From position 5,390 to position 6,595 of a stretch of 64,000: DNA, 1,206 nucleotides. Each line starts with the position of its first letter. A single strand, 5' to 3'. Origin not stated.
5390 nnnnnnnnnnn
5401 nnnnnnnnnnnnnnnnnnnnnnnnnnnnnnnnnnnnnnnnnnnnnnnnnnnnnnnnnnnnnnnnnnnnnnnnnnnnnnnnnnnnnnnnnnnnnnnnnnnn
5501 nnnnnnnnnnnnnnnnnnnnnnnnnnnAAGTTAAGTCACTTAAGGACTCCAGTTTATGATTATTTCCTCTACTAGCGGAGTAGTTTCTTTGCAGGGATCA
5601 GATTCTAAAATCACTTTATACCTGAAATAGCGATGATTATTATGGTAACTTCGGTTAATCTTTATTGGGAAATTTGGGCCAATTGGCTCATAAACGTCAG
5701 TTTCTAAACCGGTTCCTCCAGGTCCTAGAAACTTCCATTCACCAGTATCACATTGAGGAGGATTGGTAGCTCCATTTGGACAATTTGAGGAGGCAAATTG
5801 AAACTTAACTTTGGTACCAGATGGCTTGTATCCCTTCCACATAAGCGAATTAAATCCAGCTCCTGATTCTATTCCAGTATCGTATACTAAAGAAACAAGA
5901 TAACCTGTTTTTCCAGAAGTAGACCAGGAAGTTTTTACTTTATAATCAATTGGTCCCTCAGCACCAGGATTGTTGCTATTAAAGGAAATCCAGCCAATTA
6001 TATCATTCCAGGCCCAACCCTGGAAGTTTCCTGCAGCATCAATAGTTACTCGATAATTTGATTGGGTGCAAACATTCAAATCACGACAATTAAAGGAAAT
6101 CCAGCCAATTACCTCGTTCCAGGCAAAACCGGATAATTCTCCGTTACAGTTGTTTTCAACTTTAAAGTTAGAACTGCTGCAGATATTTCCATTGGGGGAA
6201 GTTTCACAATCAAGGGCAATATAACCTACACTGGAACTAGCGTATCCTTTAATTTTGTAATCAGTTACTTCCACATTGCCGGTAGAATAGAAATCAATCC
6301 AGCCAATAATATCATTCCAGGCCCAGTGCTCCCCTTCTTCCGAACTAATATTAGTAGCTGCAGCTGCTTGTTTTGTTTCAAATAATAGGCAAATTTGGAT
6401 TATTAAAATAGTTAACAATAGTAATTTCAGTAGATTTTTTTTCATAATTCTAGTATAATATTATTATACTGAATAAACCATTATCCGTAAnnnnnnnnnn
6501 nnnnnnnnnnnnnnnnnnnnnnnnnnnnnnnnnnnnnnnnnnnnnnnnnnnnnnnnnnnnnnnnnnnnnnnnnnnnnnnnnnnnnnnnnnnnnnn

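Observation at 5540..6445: Secreted Cys-rich protein built around three copies of a Trp-rich 15-residue motif encoded by near-identical 35 bp DNA repeats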

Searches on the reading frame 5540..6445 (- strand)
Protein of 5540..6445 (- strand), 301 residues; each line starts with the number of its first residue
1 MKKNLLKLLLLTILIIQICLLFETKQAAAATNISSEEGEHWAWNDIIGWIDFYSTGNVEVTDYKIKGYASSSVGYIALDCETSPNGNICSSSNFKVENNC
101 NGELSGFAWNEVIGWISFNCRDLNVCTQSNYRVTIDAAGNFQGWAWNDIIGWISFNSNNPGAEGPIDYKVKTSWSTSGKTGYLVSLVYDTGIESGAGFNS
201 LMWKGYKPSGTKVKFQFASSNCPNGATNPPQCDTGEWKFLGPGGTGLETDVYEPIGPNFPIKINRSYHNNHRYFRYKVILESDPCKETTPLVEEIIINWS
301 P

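Call 3: search_protein_families(library=pfam, proteins=[window:5540-6445:-], max_evalue=10)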
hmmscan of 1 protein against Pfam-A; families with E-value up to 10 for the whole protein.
window:5540-6445:- (301 aa): 0 families

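Call 4: search_protein_families(library=ncbifam, proteins=[window:5540-6445:-], max_evalue=10)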
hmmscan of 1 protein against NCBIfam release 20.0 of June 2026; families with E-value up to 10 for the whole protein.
window:5540-6445:- (301 aa): 0 families

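Call 6: find_homologous_proteins(query=window:5540-6445:-, max_evalue=0.001)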
Query window:5540-6445:- (301 aa): 1304 proteins with E <= 0.001 among 2049 candidates; the best 120 are listed.
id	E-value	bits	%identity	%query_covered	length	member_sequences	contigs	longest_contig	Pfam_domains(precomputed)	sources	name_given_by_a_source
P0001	3.8e-208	708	100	100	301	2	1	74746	-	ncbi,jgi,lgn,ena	-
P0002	2.2e-139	482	55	72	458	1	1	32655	-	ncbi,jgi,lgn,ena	ncbi:MAG: hypothetical protein WC475_02270 [Candidatus Paceibacterota bacterium]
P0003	2.1e-131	456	57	74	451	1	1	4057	-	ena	-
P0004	1.2e-128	447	58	68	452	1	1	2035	-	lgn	-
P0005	3.4e-128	446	58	72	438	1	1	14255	-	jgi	-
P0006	4.0e-128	445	53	72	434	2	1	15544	-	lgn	-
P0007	7.0e-126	438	54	71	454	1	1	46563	-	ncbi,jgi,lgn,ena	ncbi:MAG: hypothetical protein WC461_02395 [Candidatus Paceibacterota bacterium]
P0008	1.2e-123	431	55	80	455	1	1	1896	-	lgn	-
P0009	1.2e-122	427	54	82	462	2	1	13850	-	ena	-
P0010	2.4e-122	426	52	75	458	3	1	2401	-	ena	-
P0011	9.7e-122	424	53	79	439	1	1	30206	-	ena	-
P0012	3.8e-118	413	48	75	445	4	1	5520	-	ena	-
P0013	5.7e-118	412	57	74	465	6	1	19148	-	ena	-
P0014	3.6e-117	409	49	78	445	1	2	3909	-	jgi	-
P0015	1.1e-116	408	52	68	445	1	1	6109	-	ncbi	-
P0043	3.8e-87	311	51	94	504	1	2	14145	-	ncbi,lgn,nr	ncbi:hypothetical protein HY504_02130 [Candidatus Wolfebacteria bacterium]|nr:hypothetical protein [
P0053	2.0e-84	302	48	99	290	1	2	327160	-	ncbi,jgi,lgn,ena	-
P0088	2.1e-81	292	49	100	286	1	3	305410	-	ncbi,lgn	-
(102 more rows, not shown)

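Call 7: search_solved_structures(query=window:5540-6445:-, max_evalue=10)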
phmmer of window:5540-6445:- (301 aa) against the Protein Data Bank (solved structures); distinct sequences matched with E-value up to 10: 0.

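Call 12: find_encoding_contigs(protein=P0053, flank=6000, max_places=2)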
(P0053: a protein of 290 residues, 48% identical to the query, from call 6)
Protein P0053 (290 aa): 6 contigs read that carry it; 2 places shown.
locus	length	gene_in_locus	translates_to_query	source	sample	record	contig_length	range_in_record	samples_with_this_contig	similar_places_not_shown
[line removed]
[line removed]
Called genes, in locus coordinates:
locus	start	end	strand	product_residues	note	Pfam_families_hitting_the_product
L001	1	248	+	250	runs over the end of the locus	PF00849:PseudoU_synth_2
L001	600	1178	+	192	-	PF07963:N_methyl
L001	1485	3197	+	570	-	PF05157:MshEN, PF00437:T2SSE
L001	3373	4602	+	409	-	PF28597:T2SSF_N, PF00482:T2SSF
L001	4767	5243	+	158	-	-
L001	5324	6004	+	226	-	-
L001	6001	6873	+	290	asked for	-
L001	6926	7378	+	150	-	-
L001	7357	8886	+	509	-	-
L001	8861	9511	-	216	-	PF01195:Pept_tRNA_hydro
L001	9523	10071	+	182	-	PF10502:Peptidase_S26, PF00717:Peptidase_S24 (weak)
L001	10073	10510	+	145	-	PF00293:NUDIX, PF14815:NUDIX_4 (weak)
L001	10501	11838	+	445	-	PF13393:tRNA-synt_His, PF00587:tRNA-synt_2b, PF03129:HGTP_anticodon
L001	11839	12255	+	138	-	PF11969:DcpS_C, PF01230:HIT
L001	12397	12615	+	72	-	PF01165:Ribosomal_S21 (weak)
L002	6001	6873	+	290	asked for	-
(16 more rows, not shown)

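Call 13: find_encoding_contigs(protein=P0088, flank=6000, max_places=2)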
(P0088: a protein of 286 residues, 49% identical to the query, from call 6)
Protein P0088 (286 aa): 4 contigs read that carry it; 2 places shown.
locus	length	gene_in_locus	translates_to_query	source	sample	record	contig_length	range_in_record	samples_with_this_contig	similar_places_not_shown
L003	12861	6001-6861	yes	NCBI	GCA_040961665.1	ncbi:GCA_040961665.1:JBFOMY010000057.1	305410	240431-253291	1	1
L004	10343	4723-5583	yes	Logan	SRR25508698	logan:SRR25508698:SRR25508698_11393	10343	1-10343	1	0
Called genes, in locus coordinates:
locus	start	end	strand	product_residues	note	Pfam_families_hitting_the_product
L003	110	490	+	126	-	PF00072:Response_reg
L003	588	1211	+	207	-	PF07963:N_methyl (weak)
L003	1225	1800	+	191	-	-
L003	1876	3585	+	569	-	PF05157:MshEN, PF00437:T2SSE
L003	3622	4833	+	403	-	PF28597:T2SSF_N (weak), PF00482:T2SSF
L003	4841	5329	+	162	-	PF07963:N_methyl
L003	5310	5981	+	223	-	-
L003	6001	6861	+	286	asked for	-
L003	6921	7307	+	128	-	-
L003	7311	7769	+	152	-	-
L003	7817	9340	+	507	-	PF11104:PilM_2 (weak)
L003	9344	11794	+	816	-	PF00133:tRNA-synt_1, PF01406:tRNA-synt_1e (faint), PF09334:tRNA-synt_1g, PF13603:tRNA-synt_1_2, PF00133:tRNA-synt_1, PF08264:Anticodon_1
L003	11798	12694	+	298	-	-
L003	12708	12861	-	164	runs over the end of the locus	PF02643:DUF192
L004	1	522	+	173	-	?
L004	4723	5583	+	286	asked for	-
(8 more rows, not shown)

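Call 14: find_encoding_contigs(protein=P0043, flank=6000, max_places=2)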
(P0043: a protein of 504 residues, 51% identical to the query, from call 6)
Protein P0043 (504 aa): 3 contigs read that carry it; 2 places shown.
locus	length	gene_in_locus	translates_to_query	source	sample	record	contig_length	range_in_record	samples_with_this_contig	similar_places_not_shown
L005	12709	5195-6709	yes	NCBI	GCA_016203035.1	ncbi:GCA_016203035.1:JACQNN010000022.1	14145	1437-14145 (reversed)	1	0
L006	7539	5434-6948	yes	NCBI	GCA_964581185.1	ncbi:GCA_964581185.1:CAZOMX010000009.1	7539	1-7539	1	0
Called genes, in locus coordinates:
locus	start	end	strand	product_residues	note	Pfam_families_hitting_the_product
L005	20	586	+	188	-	PF07963:N_methyl (weak)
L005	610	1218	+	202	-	-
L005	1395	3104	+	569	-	PF05157:MshEN, PF00437:T2SSE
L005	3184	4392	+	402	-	PF00482:T2SSF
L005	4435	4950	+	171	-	-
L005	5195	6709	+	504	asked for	-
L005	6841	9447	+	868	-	PF00133:tRNA-synt_1, PF09334:tRNA-synt_1g, PF13603:tRNA-synt_1_2, PF00133:tRNA-synt_1, PF08264:Anticodon_1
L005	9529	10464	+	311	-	-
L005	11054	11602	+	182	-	PF13238:AAA_18, PF13671:AAA_33 (weak), PF13207:AAA_17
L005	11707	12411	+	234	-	PF01255:Prenyltransf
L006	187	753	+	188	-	PF07963:N_methyl (weak)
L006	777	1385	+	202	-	-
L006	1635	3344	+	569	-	PF05157:MshEN, PF00437:T2SSE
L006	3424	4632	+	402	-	PF00482:T2SSF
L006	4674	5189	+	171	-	-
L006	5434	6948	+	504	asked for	-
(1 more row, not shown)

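Call 19: predict_structure(alignment_id=A1)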
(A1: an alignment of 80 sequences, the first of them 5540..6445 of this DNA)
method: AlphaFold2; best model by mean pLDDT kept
length: 301 residues; sequences in the alignment: 80
mean_pLDDT: 93.0   pTM: 0.75
mean pLDDT of the five models: 93.0, 92.4, 92.2, 91.5, 90.5
residues with pLDDT >= 90: 249; 70-90: 37; 50-70: 15; < 50: 0
segments of 3 or more residues with pLDDT < 50: none
pLDDT, mean of each block of 10 residues (from residue 1): 85 93 69 97 96 97 96 98 96 96 97 97 90 95 97 91 82 92 97 96 97 97 77 82 97 98 96 97 92 98 95
secondary structure, 60 per line:
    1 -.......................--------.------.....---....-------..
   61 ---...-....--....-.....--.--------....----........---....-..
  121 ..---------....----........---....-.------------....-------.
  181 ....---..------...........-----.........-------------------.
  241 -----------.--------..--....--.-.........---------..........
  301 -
elements in order: H2-24 E40-44 E48-51 E64-66 E68-71 E74-77 E95-98 E103-110 E114-117 E132-135 E140-147 E151-154 E169-172 E180-184 E196-206 E212-220 H265-268 E273-281 E291-300

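Call 20: find_related_loci(query=A1, collection=genome_contigs, flank=10000)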
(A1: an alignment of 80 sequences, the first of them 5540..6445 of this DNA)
Query A1 (301 aa) in genome_contigs; peptide patterns used: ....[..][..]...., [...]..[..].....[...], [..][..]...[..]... (x = any residue, [..] = any of these).
596 stretches matched a pattern (row limit reached: there are more); 541 encode a relative of the query (tblastn E <= 1e-3); the best 80 are kept; 80 distinct loci.
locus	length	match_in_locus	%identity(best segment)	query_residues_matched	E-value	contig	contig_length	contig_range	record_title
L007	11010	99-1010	53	1-301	2e-94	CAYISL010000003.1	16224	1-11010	MAG TPA_asm: uncultured Candidatus Saccharibacteria bacterium isolate ERP119705_co5_503 genome assembly, contig: NODE_44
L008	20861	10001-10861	50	1-301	7e-92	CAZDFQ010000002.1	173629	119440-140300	MAG TPA_asm: uncultured Candidatus Saccharibacteria bacterium isolate SRP093762_co1_25 genome assembly, contig: NODE_37_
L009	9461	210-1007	56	26-301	1e-89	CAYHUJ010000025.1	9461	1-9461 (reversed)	MAG TPA_asm: uncultured Candidatus Saccharibacteria bacterium isolate ERP119705_co16_137 genome assembly, contig: NODE_5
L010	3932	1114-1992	51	1-301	7e-90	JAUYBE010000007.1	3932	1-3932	MAG: bacterium isolate C19_maxbin.019_sub C19_k141_67438, whole genome shotgun sequence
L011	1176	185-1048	48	2-301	2e-95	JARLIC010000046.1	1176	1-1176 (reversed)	MAG: Candidatus Paceibacterota bacterium isolate MAG_CO256 MetaCoAG_Bin_256_Oxic_k141_605627, whole genome shotgun seque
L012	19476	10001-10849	49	7-301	6e-88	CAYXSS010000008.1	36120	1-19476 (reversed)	MAG TPA_asm: uncultured Candidatus Saccharibacteria bacterium isolate SRP093762_co1_76 genome assembly, contig: NODE_709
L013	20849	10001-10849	49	4-301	8e-88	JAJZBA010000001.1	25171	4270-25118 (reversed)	MAG: bacterium isolate HSP1.bin6 NODE_1162_length_25171_cov_2.624142, whole genome shotgun sequence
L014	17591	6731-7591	50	1-301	5e-87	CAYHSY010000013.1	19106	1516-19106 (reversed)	MAG TPA_asm: uncultured Candidatus Saccharibacteria bacterium isolate ERP119705_co15_141 genome assembly, contig: NODE_2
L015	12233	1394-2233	50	4-301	8e-87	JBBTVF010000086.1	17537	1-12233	MAG: Patescibacteria group bacterium isolate H52-bin056 H52_bin056_000000000086, whole genome shotgun sequence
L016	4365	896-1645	53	39-301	2e-86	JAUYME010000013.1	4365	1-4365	MAG: bacterium isolate C24_metabat.bin.72 C24_k141_158240, whole genome shotgun sequence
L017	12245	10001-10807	48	20-301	5e-86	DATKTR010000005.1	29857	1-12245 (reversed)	MAG TPA_asm: Candidatus Paceibacterota bacterium isolate SMAG_U14086 k141_1767327, whole genome shotgun sequence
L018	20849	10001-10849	46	6-301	4e-86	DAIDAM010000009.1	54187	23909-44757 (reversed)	MAG TPA_asm: bacterium isolate clean1841 k141_356817, whole genome shotgun sequence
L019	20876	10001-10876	46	2-301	8e-86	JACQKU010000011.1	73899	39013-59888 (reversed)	MAG: Candidatus Liptonbacteria bacterium isolate NC_groundwater_1185_Ag_S-0.1um_48_121 S_p1_S3_coassembly_k141_1016473,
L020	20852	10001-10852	46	5-301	1e-85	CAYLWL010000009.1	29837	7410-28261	MAG TPA_asm: uncultured Candidatus Saccharibacteria bacterium isolate binchicken_co227_1182 genome assembly, contig: NOD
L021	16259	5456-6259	51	20-301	8e-86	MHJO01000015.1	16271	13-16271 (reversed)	MAG: Candidatus Harrisonbacteria bacterium RIFOXYD1_FULL_40_9 rifoxyd1_full_scaffold_1650, whole genome shotgun sequence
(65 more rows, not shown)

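Call 26: fold_search(model_id=the predicted structure, library=pdb)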
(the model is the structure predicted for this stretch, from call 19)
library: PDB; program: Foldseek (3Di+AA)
matches with E <= 10: 949; with E <= 0.001: 0
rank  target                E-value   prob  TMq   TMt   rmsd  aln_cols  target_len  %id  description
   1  9jg6_a                1.4e-03  0.80  0.22  0.15  19.4       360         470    9  The tail-complex structure of phage P22 (released 2025-02-26)
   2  7sg7_S                9.7e-03  0.28  0.18  0.13  18.9       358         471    9  In situ cryo-EM structure of bacteriophage Sf6 gp8:gp14N complex at 2.8 A resolution (released 2022-11-09)
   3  7vrn_B                1.4e-02  0.28  0.16  0.12  23.1       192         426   11  Structure of infectious bursal disease virus Gt strain (released 2022-03-30)
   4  4d59_A                2.0e-02  0.54  0.21  0.17  15.8       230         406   13  Clostridial Cysteine protease Cwp84 C116A after propeptide cleavage (released 2015-03-04)
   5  7z47_G                2.6e-02  0.57  0.26  0.10  17.6       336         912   12  Tail of bacteriophage SU10 (released 2022-08-10)
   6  2gsy_E                2.6e-02  0.08  0.13  0.10  23.5       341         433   10  The 2.6A structure of Infectious Bursal Virus Derived T=1 Particles (released 2006-07-18)
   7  2df7_A                3.0e-02  0.13  0.13  0.10  23.0       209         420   11  Crystal structure of infectious bursal disease virus VP2 subviral particle (released 2006-06-27)
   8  4gwn_A                3.6e-02  0.85  0.20  0.13   7.3       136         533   13  Crystal structure of human mature meprin beta (released 2012-09-19)
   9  2df7_L                3.8e-02  0.16  0.14  0.11  24.2       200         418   12  Crystal structure of infectious bursal disease virus VP2 subviral particle (released 2006-06-27)
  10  9eui_Q                4.9e-02  0.99  0.25  0.09   8.5       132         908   17  Cryo-EM structure of Staphylococcus aureus bacteriophage phi812 baseplate in the post-contraction state - complete (released 2025-04-09)
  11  4gwm_B                5.2e-02  0.92  0.24  0.14  14.9       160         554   10  Crystal structure of human promeprin beta (released 2012-09-19)
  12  2df7_O                5.2e-02  0.13  0.16  0.12  23.9       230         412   10  Crystal structure of infectious bursal disease virus VP2 subviral particle (released 2006-06-27)
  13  2df7_N                5.5e-02  0.16  0.16  0.12  24.3       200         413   12  Crystal structure of infectious bursal disease virus VP2 subviral particle (released 2006-06-27)
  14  2g9f                  5.8e-02  0.66  0.22  0.33  20.1       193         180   13  Crystal structure of intein-tagged mouse PNGase C-terminal domain (released 2006-10-24)
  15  4z14_D                6.2e-02  0.57  0.19  0.13   9.0       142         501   17  Recombinantly expressed latent aurone synthase (polyphenol oxidase) (released 2016-06-29)
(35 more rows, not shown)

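Call 37: search_solved_structures(query=A1, max_evalue=10, show_alignments=2)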
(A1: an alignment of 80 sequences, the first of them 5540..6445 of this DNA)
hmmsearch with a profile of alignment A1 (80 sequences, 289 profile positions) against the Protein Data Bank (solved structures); distinct sequences matched with E-value up to 10: 0.

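Call 38: search_protein_families(library=pfam, alignment_id=A1, max_evalue=1)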
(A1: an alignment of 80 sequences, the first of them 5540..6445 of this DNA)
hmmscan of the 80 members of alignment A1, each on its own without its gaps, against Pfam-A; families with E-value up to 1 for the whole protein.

A. member 1, window:5540-6445:- (301 aa): 0 families

B. families by the number of members that match (of 80 scanned): 27 families (the first 25 are shown)
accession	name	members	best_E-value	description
PF02198.23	SAM_PNT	4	0.0097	Sterile alpha motif (SAM)/Pointed domain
PF20620.4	DUF6805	4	0.35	Family of unknown function (DUF6805)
PF12963.12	DUF3852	2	0.026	Protein of unknown function (DUF3852)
PF25112.1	zf-AtTam37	2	0.12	AtTam37 zinc finger region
PF18898.5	DUF5654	2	0.22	Family of unknown function (DUF5654)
PF20033.5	DUF6438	1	0.022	Domain of unknown function (DUF6438)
PF17519.7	DUF5444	1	0.03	Family of unknown function (DUF5444)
PF06024.17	Orf78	1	0.032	Orf78 (ac78)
PF06298.16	PsbY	1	0.051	Photosystem II protein Y (PsbY)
PF21871.1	Gp6_C-III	1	0.06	Baseplate structural protein gp6, C-terminal domain III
PF09855.14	Zn_ribbon_13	1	0.076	Nucleic-acid-binding protein containing Zn-ribbon domain (DUF2082)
PF12539.13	Csm1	1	0.12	Chromosome segregation protein Csm1/Pcs1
PF10988.14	DUF2807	1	0.14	Putative auto-transporter adhesin, head GIN domain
PF20015.4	VMAP-M12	1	0.16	vWA-MoxR associated protein middle region (VMAP-M) 12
PF07581.17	Glug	1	0.16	The GLUG motif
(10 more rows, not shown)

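Call 40: fold_search(model_id=the predicted structure, library=viral)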
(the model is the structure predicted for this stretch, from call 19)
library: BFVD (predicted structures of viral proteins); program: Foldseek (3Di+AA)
matches with E <= 10: 1254; with E <= 0.001: 15
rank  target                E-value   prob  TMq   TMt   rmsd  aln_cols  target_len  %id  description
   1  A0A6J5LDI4            4.3e-05  1.00  0.27  0.13  18.3       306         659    9  Uncharacterized protein [uncultured Caudovirales phage]
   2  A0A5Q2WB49            5.3e-05  0.98  0.20  0.17  17.6       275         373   10  (no name in the UniProt tables at hand)
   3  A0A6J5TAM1            5.6e-05  0.99  0.26  0.18  18.4       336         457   12  Bacteriophage P22, Gp10, DNA-stabilising [uncultured Caudovirales phage]
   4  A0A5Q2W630            7.8e-05  1.00  0.26  0.18  18.7       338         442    9  (no name in the UniProt tables at hand)
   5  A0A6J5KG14            2.2e-04  0.97  0.21  0.15  18.0       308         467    8  Bacteriophage P22, Gp10, DNA-stabilising [uncultured Caudovirales phage]
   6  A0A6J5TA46            2.5e-04  0.96  0.22  0.13  18.6       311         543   10  Bacteriophage P22, Gp10, DNA-stabilising [uncultured Caudovirales phage]
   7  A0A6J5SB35            4.0e-04  0.93  0.24  0.14  18.6       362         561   13  Bacteriophage P22, Gp10, DNA-stabilising [uncultured Caudovirales phage]
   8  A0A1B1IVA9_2          4.5e-04  0.87  0.22  0.09  19.1       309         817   11  (no name in the UniProt tables at hand)
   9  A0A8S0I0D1            5.3e-04  1.00  0.26  0.29   7.0       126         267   16  (no name in the UniProt tables at hand)
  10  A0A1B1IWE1            5.9e-04  0.75  0.19  0.11  19.2       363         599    8  (no name in the UniProt tables at hand)
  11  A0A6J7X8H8            6.2e-04  1.00  0.26  0.12  14.8       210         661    9  Uncharacterized protein [uncultured Caudovirales phage]
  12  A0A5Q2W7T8            6.9e-04  0.96  0.25  0.14  18.7       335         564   12  (no name in the UniProt tables at hand)
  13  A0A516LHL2            6.9e-04  0.92  0.23  0.09  20.6       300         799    9  (no name in the UniProt tables at hand)
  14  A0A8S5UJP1            8.6e-04  0.98  0.27  0.13  18.9       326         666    7  Uncharacterized protein [Podoviridae sp. ct9A73]
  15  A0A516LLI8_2          9.1e-04  0.80  0.22  0.09  18.9       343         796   10  (no name in the UniProt tables at hand)
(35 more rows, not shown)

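Call 45: find_encoding_contigs(protein=P0001, flank=10000, max_places=3)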
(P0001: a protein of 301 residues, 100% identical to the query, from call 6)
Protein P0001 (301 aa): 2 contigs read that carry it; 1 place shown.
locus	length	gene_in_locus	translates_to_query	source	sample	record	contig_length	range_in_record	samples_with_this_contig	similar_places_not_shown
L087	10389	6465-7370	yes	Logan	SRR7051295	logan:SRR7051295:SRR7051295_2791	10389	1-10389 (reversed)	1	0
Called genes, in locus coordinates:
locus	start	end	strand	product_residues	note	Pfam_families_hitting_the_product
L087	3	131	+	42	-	?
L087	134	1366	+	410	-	PF08245:Mur_ligase_M, PF02875:Mur_ligase_C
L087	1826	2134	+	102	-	PF00829:Ribosomal_L21p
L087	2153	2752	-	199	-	PF21176:RecR_HhH, PF13662:Toprim_4, PF21175:RecR_C (weak)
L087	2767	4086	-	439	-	PF00772:DnaB, PF03796:DnaB_C, PF13481:AAA_25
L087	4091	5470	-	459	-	PF01406:tRNA-synt_1e, PF09334:tRNA-synt_1g (faint), PF00133:tRNA-synt_1 (weak), PF09190:DALR_2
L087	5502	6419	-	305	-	PF01544:CorA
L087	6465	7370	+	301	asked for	-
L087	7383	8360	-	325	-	PF01933:CofD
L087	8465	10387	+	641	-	?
